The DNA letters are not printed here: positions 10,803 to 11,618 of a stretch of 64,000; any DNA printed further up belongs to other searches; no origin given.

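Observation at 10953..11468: Sharply GC-rich 0.5 kb island encoding a 171-aa coiled-coil protein inside the AT-rich early region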

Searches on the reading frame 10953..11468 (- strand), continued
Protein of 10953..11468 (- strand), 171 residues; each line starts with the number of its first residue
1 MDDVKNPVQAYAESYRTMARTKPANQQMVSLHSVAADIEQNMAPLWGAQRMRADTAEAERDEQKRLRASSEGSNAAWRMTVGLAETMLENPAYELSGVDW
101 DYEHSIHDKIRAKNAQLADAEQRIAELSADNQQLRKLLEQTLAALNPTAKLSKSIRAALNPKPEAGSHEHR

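Call 61: get_annotated_region(hit=H6, flank=3000)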
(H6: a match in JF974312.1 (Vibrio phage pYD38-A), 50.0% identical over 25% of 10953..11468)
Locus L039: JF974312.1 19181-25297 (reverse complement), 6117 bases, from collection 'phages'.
description: Vibrio phage pYD38-A genomic sequence.
organism: Vibrio phage pYD38-A (NCBI taxid 754051)
taxonomy: Viruses; Duplodnaviria; Heunggongvirae; Uroviricota; Caudoviricetes; Roufvirus; Roufvirus pIS4A
host: Vibrio sp. YD38; source: coastal water of South China Sea; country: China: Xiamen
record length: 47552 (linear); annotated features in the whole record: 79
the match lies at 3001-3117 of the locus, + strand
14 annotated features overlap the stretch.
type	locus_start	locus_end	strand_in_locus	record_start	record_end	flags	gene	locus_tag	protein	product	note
CDS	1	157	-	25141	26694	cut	-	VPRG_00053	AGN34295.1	hypothetical protein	-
CDS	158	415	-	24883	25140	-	-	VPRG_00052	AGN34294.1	hypothetical protein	-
CDS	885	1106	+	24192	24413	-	-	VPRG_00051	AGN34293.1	hypothetical protein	-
CDS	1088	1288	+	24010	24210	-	-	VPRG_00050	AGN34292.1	hypothetical protein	-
CDS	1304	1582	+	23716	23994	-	-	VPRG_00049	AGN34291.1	hypothetical protein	-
CDS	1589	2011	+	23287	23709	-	-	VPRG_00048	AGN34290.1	hypothetical protein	-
CDS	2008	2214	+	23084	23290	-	-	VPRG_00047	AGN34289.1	hypothetical protein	-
CDS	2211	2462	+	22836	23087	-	-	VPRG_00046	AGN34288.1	hypothetical protein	-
CDS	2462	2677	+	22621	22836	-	-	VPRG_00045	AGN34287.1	hypothetical protein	-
CDS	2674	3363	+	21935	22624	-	-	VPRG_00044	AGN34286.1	hypothetical protein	-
CDS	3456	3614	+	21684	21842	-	-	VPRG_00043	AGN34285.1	hypothetical protein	-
CDS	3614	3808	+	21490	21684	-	-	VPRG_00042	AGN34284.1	hypothetical protein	-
CDS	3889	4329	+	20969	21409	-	-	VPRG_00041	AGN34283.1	hypothetical protein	-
CDS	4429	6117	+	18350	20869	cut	-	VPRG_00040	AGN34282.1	large terminase subunit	-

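Call 62: search_protein_families(library=pfam, proteins=[L037:3671-4801:+, L038:2174-2743:+, L039:2674-3363:+], max_evalue=0.01)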
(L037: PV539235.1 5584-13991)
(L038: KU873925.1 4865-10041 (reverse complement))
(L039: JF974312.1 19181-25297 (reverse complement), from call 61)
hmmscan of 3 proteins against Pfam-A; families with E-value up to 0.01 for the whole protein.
L037:3671-4801:+ (376 aa): 1 family
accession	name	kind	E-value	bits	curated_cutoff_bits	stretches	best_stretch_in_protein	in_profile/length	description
PF04448.17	DUF551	-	1.1e-13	52.3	22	1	312-373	1-68/68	Protein of unknown function (DUF551)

L038:2174-2743:+ (189 aa): 0 families

L039:2674-3363:+ (229 aa): 2 families
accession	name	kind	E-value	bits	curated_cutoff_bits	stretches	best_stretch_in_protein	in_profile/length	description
PF04448.17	DUF551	-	1.2e-08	36.1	22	1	160-225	1-68/68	Protein of unknown function (DUF551)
PF23910.1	DUF7252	-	0.0013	19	27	1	160-192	82-114/117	Domain of unknown function (DUF7252)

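Call 66: search_protein_representatives(alignment_id=A1)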
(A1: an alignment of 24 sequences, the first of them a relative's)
Query: 24 sequences, 132 profile positions. Proteins with E-value up to 0.001 (for the whole library): 281; up to 1e-10: 193; up to 1e-30: 13. The best 150 are listed.
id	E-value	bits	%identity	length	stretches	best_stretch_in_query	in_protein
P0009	7.2e-46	171.9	-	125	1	5-130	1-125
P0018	2.0e-42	160.7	-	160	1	1-130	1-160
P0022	1.5e-39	151.5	-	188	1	2-130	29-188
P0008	2.5e-39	150.7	-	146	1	31-130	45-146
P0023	8.5e-39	149.0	-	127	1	5-130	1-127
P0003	1.7e-38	148.0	-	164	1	1-130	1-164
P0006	7.6e-37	142.7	-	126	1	1-130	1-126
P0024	1.1e-35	139.0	-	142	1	5-130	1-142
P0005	2.8e-35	137.6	-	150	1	1-130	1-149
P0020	1.6e-34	135.2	-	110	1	1-125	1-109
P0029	3.1e-34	134.2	-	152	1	1-130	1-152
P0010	1.8e-32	128.5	-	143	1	31-130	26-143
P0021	6.4e-32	126.7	-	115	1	27-130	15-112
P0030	1.4e-28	115.9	-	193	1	1-128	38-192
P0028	1.1e-27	113.1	-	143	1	12-130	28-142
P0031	3.1e-26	108.3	-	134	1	1-130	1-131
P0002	4.3e-25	104.6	-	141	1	31-130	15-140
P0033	1.2e-24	103.2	-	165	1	1-131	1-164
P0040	5.4e-23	97.9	-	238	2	1-125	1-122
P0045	3.1e-22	95.4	-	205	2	1-94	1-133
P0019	7.6e-22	94.1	-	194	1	7-130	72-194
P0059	8.2e-21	90.8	-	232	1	31-131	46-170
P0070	5.4e-20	88.1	-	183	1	27-131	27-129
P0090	5.7e-19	84.8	-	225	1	1-130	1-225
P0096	1.3e-18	83.6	-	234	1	5-131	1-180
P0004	9.5e-17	77.6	-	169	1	5-123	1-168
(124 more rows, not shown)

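Call 68: list_cluster_members(proteins=[P0029, P0030, P0031, P0033, P0040, P0045, P0059, P0070, P0090, P0096])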
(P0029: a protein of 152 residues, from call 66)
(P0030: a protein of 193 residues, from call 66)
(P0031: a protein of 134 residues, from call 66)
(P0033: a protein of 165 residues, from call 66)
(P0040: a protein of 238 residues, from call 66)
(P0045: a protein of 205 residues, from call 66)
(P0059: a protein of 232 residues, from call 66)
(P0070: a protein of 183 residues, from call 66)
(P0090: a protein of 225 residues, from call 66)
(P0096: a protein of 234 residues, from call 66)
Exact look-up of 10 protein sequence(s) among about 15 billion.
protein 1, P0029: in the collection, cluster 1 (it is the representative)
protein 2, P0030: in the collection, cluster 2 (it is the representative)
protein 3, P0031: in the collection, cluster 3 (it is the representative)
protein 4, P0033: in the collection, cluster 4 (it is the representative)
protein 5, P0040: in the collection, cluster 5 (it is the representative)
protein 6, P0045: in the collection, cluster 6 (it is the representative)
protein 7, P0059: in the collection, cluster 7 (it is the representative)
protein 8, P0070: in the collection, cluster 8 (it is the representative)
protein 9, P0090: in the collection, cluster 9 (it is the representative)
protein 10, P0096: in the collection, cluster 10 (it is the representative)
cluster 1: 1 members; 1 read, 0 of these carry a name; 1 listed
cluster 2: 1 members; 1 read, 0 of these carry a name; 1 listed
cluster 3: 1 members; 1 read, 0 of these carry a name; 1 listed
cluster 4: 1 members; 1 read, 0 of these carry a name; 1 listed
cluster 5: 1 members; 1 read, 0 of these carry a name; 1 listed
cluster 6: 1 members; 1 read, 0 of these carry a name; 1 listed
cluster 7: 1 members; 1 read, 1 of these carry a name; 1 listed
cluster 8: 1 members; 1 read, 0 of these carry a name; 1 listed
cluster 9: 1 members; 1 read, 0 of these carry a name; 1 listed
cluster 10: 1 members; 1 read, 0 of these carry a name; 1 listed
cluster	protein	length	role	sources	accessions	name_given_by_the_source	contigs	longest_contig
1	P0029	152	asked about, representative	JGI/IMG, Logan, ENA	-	-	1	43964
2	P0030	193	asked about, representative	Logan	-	-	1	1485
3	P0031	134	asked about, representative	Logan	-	-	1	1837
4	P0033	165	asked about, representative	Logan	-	-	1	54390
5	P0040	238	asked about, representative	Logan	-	-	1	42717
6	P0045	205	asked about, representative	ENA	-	-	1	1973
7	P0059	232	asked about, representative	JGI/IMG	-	hypothetical protein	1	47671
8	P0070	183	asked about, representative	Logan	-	-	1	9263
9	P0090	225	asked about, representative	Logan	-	-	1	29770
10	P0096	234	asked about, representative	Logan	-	-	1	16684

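Call 72: find_related_loci(query=window:10953-11468:-, collection=metagenome_contigs, flank=3000)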
Query window:10953-11468:- (171 aa) in metagenome_contigs; peptide patterns used: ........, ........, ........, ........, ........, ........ (x = any residue, [..] = any of these).
599 stretches matched a pattern (row limit reached: there are more); 5 encode a relative of the query (tblastn E <= 1e-3); 5 distinct loci.
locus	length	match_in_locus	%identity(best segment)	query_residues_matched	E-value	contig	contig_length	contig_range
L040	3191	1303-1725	41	1-169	7e-27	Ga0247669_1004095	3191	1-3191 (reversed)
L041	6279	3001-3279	48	48-169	4e-25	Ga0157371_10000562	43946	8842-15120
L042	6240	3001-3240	32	46-169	1e-7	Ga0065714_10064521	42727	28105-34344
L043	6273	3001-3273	30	46-168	3e-7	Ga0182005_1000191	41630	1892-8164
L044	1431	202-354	50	120-169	1e-6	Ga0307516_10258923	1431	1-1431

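Call 78: search_protein_families(library=padloc, proteins=[window:10953-11468:-, L005:10670-11410:+, L005:10434-10667:+, L002:10578-11363:+, L009:9034-9942:+, L009:8130-8441:+], max_evalue=0.01)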
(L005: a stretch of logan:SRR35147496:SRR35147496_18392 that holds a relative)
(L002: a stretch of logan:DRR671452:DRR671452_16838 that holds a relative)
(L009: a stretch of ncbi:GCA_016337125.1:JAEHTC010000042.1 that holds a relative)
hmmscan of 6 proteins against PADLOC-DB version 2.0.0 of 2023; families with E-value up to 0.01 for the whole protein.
window:10953-11468:- (171 aa): 0 families

L005:10670-11410:+ (246 aa): 0 families

L005:10434-10667:+ (77 aa): 0 families

L002:10578-11363:+ (261 aa): 0 families

L009:9034-9942:+ (302 aa): 0 families

L009:8130-8441:+ (103 aa): 0 families
